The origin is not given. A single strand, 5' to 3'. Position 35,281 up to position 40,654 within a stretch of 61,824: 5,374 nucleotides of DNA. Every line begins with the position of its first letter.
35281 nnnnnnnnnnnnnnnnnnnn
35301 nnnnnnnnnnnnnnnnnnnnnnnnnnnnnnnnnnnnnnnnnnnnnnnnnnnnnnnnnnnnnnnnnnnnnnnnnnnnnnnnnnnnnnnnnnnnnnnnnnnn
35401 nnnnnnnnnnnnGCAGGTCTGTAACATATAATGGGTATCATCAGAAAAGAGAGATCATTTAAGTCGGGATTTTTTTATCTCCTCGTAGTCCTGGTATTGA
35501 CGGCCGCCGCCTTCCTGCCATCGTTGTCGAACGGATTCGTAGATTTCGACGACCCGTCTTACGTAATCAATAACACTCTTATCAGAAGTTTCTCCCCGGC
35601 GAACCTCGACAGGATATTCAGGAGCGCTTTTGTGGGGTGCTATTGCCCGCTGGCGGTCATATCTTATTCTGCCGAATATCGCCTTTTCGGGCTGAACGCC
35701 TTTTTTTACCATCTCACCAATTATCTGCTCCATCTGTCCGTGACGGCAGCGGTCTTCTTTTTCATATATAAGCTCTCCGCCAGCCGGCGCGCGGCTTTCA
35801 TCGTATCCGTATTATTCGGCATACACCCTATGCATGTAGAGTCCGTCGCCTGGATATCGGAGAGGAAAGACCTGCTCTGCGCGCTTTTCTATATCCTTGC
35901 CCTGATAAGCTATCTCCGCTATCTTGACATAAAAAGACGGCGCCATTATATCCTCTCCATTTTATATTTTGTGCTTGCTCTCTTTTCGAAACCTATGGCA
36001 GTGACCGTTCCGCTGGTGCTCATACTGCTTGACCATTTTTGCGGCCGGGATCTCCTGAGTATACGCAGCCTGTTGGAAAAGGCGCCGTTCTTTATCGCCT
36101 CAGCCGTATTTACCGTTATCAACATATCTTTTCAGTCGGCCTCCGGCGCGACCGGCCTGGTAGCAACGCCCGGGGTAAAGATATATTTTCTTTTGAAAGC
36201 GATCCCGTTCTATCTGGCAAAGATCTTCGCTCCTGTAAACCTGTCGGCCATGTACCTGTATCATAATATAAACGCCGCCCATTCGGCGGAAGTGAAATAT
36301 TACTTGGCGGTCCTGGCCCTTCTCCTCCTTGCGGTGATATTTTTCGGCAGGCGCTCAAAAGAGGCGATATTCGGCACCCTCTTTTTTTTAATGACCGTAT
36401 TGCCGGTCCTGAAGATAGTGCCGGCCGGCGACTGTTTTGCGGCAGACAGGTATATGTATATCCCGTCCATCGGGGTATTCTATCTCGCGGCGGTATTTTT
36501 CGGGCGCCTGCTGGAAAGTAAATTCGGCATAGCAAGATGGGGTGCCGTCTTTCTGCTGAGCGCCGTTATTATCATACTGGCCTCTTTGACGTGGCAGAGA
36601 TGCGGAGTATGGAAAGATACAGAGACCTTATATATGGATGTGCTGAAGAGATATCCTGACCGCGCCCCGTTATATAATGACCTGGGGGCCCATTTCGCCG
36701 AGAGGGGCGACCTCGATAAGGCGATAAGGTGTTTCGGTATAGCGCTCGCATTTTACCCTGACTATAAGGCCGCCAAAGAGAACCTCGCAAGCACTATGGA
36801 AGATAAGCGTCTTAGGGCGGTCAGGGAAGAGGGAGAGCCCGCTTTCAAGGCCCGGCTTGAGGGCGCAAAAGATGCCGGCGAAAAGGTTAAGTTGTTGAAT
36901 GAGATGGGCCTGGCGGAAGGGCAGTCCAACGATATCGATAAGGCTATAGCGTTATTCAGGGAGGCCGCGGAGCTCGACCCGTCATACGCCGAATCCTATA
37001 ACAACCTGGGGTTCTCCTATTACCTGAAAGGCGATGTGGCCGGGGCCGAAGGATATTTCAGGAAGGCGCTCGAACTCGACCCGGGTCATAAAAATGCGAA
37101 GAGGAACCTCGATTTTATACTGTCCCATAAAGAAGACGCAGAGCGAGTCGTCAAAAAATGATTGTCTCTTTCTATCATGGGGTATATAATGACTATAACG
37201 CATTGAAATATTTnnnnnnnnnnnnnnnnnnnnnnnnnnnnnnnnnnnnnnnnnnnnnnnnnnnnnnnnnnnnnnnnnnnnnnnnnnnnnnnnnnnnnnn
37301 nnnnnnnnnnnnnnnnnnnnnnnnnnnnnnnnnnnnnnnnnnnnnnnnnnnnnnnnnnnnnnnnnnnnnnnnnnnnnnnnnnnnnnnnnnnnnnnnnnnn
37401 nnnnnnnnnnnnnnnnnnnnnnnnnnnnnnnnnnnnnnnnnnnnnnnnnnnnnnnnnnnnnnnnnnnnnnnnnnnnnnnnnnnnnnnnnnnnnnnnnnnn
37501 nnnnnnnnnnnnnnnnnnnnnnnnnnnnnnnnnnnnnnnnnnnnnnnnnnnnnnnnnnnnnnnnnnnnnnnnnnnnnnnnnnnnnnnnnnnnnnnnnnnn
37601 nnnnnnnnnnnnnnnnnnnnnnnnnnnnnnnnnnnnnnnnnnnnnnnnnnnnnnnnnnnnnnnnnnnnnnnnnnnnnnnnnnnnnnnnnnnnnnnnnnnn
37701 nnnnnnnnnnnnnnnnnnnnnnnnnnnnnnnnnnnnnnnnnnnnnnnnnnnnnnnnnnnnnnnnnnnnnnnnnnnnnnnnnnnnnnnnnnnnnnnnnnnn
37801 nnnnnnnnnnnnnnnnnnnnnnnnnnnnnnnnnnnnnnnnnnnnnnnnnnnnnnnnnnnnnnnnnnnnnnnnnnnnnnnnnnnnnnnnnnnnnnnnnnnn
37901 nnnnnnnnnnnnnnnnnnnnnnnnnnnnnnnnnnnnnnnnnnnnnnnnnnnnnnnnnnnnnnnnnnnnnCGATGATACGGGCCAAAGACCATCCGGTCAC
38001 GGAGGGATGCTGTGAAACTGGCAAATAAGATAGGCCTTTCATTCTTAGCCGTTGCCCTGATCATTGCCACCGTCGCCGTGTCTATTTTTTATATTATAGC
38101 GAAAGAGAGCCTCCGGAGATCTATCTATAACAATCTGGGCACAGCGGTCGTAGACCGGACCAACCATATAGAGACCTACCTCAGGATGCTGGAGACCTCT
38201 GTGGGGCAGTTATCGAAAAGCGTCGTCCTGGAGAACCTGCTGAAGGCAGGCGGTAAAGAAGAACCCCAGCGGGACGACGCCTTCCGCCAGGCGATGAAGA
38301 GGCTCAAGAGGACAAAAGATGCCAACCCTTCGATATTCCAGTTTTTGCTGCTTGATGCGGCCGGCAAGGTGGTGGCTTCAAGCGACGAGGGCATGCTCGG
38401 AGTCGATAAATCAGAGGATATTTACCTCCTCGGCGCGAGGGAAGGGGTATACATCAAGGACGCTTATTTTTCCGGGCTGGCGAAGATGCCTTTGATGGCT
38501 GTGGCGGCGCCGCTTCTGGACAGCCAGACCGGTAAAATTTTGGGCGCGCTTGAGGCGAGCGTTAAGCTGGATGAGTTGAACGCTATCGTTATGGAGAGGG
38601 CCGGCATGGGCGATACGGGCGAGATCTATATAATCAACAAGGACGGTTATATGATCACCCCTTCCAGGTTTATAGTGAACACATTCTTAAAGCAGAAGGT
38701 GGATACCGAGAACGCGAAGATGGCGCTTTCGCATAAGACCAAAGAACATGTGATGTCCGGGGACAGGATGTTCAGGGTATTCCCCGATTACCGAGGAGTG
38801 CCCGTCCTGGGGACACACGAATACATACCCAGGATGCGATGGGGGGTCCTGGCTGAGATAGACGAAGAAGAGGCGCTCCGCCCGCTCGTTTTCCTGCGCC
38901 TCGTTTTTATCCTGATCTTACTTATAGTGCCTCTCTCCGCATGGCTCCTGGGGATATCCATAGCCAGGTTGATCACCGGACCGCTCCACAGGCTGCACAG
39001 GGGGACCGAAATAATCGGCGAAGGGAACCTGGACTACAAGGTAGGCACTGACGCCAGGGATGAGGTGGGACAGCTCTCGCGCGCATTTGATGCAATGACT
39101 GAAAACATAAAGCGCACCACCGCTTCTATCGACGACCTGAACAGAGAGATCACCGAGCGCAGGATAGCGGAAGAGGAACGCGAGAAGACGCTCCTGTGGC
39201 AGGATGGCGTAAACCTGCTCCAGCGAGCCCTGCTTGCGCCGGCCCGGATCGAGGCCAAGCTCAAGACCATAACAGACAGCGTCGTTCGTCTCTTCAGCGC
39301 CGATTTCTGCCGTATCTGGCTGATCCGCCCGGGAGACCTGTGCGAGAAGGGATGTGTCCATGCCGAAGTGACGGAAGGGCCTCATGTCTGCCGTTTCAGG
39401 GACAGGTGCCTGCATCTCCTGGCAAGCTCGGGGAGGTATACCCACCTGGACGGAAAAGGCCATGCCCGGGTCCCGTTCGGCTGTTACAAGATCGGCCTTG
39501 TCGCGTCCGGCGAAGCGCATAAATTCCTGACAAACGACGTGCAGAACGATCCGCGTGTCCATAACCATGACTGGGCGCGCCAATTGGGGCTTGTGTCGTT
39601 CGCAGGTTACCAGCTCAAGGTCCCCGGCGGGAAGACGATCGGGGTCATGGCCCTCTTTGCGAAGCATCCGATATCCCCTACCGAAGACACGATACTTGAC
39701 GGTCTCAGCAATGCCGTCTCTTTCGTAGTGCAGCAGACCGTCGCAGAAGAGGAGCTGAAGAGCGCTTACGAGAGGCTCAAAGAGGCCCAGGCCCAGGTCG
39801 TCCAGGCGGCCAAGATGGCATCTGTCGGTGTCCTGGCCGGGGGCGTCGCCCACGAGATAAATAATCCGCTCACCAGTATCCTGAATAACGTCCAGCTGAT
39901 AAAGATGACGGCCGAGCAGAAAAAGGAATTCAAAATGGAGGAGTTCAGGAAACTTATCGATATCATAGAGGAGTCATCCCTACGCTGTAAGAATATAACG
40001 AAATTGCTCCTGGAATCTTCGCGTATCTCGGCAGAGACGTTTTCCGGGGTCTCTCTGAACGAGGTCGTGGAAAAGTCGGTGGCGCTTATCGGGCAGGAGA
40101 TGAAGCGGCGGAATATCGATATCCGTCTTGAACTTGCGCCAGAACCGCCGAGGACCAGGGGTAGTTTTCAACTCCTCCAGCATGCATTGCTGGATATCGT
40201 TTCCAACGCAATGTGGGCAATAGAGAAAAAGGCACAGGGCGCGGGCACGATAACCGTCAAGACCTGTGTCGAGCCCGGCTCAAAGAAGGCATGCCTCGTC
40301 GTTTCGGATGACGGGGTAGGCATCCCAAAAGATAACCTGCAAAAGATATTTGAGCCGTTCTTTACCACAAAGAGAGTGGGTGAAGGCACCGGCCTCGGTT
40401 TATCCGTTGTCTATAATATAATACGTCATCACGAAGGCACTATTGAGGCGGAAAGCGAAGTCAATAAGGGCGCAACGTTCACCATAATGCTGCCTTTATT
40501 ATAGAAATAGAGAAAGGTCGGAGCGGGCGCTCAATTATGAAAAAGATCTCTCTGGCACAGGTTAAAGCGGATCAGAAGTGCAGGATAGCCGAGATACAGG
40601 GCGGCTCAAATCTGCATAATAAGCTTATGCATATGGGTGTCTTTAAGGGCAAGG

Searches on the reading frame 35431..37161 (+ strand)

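Call 10: search_protein_families(library=pfam, proteins=[window:35431-37161:+], max_evalue=0.0001)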
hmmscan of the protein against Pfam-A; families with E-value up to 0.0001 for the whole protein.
window:35431-37161:+ (576 aa): 13 families
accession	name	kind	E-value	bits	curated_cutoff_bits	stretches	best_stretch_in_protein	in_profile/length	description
PF07719.23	TPR_2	-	5.1e-20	70.3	27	1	520-553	1-34/34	Tetratricopeptide repeat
PF00515.34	TPR_1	-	1.4e-19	69.5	27.8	1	520-552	1-33/34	Tetratricopeptide repeat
PF13414.12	TPR_11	-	4.5e-13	49.1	26.8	1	496-534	4-42/42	TPR repeat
PF13432.12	TPR_16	-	9.8e-13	48.7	32.7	1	492-552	3-63/65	Tetratricopeptide repeat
PF13431.12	TPR_17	-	2.6e-11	43.3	24.4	0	508-540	1-33/34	Tetratricopeptide repeat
PF13181.12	TPR_8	-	2.7e-11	43.1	25.7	0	520-552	1-33/34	Tetratricopeptide repeat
PF13424.12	TPR_12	-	3.2e-11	43.7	30.1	1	488-550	5-75/77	Tetratricopeptide repeat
PF13428.12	TPR_14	-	5.6e-11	42.4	23.5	0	488-527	3-42/44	Tetratricopeptide repeat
PF14559.12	TPR_19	-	1.2e-07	32.3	25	1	498-555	3-60/68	Tetratricopeptide repeat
PF13374.12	TPR_10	-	1.1e-06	28.8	27.5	1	520-549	2-31/42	Tetratricopeptide repeat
PF13174.12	TPR_6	-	1.2e-06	29.2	26.3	0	526-552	6-32/33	Tetratricopeptide repeat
PF23558.1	TPR_P4H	-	1.4e-05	25.6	27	0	524-561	46-83/91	Prolyl 4-hydroxylase peptide-substrate-binding domain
PF13371.12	TPR_9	-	4.4e-05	23.9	35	0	498-556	7-61/73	Tetratricopeptide repeat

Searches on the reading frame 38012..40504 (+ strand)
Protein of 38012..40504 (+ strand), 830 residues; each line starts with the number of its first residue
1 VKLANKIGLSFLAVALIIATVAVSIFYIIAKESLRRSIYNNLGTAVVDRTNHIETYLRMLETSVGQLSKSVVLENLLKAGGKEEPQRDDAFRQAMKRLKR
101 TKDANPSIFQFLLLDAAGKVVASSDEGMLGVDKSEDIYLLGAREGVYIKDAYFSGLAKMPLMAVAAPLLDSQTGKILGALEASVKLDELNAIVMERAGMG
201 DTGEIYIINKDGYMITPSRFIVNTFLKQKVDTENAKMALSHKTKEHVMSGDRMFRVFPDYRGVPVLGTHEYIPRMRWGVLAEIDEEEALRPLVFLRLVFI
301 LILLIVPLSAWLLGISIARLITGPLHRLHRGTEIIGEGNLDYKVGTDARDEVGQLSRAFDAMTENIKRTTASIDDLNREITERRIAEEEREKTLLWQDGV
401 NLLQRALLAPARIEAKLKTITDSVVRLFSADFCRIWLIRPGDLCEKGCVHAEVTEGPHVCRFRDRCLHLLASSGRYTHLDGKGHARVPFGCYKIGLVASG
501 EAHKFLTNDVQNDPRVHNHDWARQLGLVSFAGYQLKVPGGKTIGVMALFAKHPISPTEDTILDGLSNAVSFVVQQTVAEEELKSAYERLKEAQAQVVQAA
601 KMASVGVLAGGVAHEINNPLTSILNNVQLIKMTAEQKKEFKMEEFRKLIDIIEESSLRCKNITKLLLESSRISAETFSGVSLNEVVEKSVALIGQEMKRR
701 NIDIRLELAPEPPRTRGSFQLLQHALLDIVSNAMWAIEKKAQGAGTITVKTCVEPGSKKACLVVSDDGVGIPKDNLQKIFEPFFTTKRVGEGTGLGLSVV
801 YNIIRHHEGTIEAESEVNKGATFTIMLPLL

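Call 10: search_protein_families(library=pfam, proteins=[window:38012-40504:+], max_evalue=0.0001)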
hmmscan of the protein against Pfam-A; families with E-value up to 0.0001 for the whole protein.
window:38012-40504:+ (830 aa): 6 families
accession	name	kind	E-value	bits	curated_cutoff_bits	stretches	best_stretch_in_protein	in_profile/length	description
PF02518.31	HATPase_c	-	7.4e-25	88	26.4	1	721-829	5-109/111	Histidine kinase-, DNA gyrase B-, and HSP90-like ATPase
PF02743.24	dCache_1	-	1.9e-16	60.8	45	1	35-279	4-237/240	Cache domain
PF00672.30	HAMP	-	4e-13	49.9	25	1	317-367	2-52/53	HAMP domain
PF00512.31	HisKA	-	2.4e-12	47.1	26.9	1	608-674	5-65/66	His Kinase A (phospho-acceptor) domain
PF01590.32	GAF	-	1.8e-06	29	22.4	1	414-570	3-130/133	GAF domain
PF13185.12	GAF_2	-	2.8e-06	28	28.6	1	417-573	8-135/136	GAF domain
